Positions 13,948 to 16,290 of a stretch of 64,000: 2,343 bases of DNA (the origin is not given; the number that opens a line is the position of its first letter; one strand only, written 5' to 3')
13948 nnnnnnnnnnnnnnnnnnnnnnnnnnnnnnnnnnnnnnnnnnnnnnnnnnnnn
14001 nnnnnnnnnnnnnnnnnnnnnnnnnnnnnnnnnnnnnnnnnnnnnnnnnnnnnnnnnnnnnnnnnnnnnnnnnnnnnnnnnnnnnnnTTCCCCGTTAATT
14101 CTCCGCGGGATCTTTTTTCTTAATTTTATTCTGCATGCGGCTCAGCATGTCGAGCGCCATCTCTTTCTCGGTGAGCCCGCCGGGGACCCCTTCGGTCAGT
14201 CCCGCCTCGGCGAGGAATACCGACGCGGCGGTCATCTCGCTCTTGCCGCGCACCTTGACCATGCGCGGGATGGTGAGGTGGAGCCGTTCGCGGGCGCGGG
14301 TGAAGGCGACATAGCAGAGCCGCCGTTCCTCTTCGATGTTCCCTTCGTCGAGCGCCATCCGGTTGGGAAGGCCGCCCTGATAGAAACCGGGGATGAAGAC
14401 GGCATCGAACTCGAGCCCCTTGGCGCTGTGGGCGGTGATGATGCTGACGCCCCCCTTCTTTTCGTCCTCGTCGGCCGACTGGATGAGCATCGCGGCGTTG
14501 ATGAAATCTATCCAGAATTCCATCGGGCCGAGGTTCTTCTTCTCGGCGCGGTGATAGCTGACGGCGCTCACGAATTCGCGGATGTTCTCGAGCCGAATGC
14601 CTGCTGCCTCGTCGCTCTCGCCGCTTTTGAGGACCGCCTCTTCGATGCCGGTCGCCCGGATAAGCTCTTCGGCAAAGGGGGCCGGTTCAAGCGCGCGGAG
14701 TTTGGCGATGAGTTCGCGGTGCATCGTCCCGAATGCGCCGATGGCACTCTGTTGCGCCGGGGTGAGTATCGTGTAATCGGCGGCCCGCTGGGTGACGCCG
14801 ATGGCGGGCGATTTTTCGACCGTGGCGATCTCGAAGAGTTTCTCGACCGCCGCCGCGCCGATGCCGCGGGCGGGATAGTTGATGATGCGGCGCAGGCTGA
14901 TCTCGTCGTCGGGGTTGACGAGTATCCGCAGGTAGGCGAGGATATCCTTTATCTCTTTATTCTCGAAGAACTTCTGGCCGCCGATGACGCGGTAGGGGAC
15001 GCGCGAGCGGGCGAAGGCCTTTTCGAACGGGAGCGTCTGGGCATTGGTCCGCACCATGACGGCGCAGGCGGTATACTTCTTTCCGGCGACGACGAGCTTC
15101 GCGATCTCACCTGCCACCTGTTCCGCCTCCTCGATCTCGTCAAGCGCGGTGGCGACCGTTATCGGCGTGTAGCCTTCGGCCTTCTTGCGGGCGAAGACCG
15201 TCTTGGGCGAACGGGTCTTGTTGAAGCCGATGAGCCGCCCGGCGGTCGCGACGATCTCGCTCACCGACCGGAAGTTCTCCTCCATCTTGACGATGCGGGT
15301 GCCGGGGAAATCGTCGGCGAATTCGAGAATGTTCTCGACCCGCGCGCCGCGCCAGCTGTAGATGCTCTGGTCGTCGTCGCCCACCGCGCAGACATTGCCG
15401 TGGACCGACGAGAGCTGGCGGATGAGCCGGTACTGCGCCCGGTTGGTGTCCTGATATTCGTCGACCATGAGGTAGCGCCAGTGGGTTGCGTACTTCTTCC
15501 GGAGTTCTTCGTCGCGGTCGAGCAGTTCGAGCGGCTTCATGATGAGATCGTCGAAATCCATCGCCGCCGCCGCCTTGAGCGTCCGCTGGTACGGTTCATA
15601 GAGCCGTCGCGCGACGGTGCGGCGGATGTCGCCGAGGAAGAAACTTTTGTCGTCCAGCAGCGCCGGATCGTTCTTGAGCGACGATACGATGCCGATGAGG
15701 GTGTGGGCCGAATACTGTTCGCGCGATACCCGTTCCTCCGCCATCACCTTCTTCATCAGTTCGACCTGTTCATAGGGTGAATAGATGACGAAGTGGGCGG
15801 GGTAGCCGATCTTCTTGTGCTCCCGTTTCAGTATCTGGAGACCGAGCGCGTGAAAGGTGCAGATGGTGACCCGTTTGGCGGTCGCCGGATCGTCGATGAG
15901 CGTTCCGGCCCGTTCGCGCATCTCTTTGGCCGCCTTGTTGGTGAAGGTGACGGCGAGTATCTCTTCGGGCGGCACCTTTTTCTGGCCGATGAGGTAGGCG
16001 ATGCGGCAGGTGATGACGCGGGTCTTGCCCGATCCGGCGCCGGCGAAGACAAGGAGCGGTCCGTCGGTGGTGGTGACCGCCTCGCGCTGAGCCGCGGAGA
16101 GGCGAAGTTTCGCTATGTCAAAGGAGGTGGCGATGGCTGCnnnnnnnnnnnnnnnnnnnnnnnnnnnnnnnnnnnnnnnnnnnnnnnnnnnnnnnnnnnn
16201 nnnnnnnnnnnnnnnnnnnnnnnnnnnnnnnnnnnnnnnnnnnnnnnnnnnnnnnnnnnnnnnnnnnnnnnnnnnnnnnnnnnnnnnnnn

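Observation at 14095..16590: Orphan V-type proteolipid gene abutting a UvrD-family helicase gene that has no canonical start codon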

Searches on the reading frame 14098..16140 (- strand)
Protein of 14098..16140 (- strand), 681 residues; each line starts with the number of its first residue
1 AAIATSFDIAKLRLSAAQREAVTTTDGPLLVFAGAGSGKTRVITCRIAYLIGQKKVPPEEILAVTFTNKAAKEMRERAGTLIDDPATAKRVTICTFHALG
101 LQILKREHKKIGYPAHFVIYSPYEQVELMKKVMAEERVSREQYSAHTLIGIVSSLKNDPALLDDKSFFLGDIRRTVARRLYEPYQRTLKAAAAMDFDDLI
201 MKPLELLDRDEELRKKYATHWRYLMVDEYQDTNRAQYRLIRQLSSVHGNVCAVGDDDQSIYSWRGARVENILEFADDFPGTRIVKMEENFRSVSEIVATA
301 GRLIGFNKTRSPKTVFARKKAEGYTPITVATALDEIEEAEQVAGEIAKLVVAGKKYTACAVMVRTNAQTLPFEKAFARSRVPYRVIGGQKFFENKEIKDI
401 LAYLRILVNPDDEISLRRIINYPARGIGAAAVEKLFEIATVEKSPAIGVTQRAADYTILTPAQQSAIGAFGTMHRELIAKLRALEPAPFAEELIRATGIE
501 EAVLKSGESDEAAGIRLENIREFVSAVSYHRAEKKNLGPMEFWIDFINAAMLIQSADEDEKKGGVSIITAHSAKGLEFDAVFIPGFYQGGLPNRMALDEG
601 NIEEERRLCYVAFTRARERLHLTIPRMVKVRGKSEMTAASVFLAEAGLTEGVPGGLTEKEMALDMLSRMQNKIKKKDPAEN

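Call 4: search_protein_families(library=pfam, proteins=[window:14098-16140:-], max_evalue=0.01)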
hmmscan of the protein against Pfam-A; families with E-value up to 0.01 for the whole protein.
window:14098-16140:- (681 aa): 7 families
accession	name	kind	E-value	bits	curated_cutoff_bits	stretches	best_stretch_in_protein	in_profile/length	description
PF00580.27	UvrD-helicase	-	3.2e-86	289.8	23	1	15-279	2-271/271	UvrD/REP helicase N-terminal domain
PF13361.12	UvrD_C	-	1.1e-65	222.9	25.6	1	285-623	2-346/350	UvrD-like helicase C-terminal domain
PF13245.12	AAA_19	-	2e-27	96.4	25.1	1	18-262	1-132/134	AAA domain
PF13538.12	UvrD_C_2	-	1.3e-09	38.2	27.4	1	566-622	3-51/52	UvrD-like helicase C-terminal domain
PF01443.25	Viral_helicase1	-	4.7e-08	33.5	21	1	550-622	162-226/228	Viral superfamily 1 RNA helicase core domain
PF13604.12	AAA_30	-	2.3e-06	27.9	27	1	14-80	2-68/191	AAA domain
PF13086.12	AAA_11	-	0.0055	16.9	27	1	18-82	15-75/257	AAA domain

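Call 17: search_protein_families(library=ncbifam, proteins=[window:14098-16134:-], max_evalue=0.00001)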
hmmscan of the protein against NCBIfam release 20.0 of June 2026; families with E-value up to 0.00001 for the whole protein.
window:14098-16134:- (679 aa): 15 families
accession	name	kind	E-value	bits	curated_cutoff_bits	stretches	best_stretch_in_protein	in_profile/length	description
TIGR01073.1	pcrA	equivalog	2.8e-192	640.9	911.2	1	12-644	5-631/725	DNA helicase PcrA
TIGR01074.1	rep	equivalog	1.7e-171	571.8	951.45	1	11-644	1-633/668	DNA helicase Rep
NF008743.0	PRK11773.1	equivalog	9.8e-153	510.1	965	1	12-643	10-635/720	DNA helicase II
TIGR01075.1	uvrD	equivalog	2e-149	499.1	1144.45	1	12-644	5-631/715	DNA helicase II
NF008172.0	PRK10919.1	equivalog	2.2e-135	452.5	1168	1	10-643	1-632/673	DNA helicase Rep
NF008276.0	PRK11054.1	equivalog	7.9e-51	173.3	543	2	11-108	196-289/684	DNA helicase IV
TIGR02785.1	addA_Gpos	equivalog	3.5e-46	157.7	707.65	2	176-298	342-476/1234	helicase-exonuclease AddAB subunit AddA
TIGR00609.1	recB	equivalog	1.3e-42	146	696.05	3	155-311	306-461/1175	exodeoxyribonuclease V subunit beta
NF010485.0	PRK13909.1-2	equivalog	7.4e-36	123.7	650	2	182-419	292-537/909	RecB-like helicase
TIGR02784.1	addA_alphas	equivalog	8.7e-36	123.7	860.75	3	173-291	342-473/1138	double-strand break repair helicase AddA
NF010487.0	PRK13909.1-4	equivalog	9.7e-30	103.5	759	2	187-414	293-534/924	RecB-like helicase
NF008128.0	PRK10876.1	equivalog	3.5e-18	64.7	1697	1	122-302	285-461/1181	exodeoxyribonuclease V subunit beta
NF041464.1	HelD_BACSU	equivalog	6.9e-17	60.6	419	1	213-402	541-720/779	RNA polymerase recycling motor HelD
NF010486.0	PRK13909.1-3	equivalog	4.5e-12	44.8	1109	0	29-76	10-56/921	RecB-like helicase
NF010484.0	PRK13909.1-1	equivalog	1.1e-08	33.3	1074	0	29-76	10-56/945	RecB-like helicase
